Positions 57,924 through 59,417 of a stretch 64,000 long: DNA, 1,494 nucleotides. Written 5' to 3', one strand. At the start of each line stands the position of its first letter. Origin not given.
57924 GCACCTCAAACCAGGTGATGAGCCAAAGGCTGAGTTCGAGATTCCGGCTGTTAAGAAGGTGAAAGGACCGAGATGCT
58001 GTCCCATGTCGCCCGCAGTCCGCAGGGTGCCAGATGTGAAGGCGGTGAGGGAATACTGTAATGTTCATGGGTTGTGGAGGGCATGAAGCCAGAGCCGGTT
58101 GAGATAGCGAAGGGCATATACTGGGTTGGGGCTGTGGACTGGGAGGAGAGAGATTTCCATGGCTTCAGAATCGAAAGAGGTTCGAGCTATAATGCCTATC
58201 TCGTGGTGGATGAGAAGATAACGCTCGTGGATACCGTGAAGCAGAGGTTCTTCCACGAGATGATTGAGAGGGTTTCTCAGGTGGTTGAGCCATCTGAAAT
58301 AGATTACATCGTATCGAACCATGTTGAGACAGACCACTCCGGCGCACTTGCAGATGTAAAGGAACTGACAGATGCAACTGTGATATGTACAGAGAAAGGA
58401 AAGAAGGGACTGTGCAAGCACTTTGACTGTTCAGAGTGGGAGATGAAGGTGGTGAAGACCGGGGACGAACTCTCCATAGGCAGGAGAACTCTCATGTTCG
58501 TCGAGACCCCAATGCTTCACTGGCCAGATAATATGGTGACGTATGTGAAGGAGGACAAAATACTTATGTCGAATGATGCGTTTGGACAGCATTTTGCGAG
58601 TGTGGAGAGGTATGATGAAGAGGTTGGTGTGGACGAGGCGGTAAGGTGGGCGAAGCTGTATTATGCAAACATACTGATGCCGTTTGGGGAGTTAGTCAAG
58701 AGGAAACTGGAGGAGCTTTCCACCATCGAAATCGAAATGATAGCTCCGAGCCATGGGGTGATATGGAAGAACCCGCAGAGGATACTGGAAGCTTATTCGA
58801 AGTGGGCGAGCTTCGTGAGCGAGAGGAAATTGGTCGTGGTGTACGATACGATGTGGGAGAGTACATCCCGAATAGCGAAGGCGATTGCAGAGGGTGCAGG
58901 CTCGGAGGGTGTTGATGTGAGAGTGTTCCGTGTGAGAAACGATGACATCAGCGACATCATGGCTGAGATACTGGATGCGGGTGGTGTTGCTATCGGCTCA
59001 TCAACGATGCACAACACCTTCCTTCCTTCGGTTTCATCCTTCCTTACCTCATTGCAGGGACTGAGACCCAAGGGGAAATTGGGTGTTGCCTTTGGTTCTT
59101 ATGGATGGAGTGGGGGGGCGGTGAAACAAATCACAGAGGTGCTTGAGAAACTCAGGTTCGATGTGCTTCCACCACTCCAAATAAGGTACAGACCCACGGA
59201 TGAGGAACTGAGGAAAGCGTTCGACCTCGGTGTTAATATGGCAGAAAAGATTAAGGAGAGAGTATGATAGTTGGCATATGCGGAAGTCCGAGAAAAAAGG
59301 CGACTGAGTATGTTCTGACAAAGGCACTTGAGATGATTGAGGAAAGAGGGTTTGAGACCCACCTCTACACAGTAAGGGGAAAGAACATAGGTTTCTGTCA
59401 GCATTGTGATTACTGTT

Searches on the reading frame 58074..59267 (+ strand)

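Call 61: search_protein_families(library=ncbifam, proteins=[window:58074-59267:+], max_evalue=0.00001)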
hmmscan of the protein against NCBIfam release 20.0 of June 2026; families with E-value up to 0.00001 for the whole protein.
window:58074-59267:+ (397 aa): 9 families
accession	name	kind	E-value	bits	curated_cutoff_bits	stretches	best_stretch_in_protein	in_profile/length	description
NF008887.0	PRK11921.1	equivalog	6.3e-127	423.7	635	1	10-394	4-396/396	anaerobic nitric oxide reductase flavorubredoxin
NF003954.0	PRK05452.1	equivalog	1.2e-117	393.8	711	1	10-392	4-395/479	anaerobic nitric oxide reductase flavorubredoxin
NF004050.0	PRK05569.1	subfamily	4.5e-14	53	136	1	252-389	3-139/141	flavodoxin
TIGR01753.1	flav_short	equivalog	1.4e-13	51.5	123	1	254-387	2-137/140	flavodoxin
NF004049.0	PRK05568.1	equivalog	4.4e-12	46.5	206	1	252-390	3-140/142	flavodoxin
NF000059.1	tet_redox_37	exception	4.1e-08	33.9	225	1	196-266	4-75/108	tetracycline resistance NADPH-dependent oxidoreductase Tet(37)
NF000469.2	CAR_gen_B3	exception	6e-08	32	500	1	47-152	83-199/311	CAR family subclass B3 metallo-beta-lactamase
NF012229.1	bla_class_B_core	domain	4.4e-07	30.1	100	1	39-158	16-138/139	metallo-beta-lactamase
NF033105.1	bla_subclass_B3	equivalog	2.4e-06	27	240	0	41-113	25-99/257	subclass B3 metallo-beta-lactamase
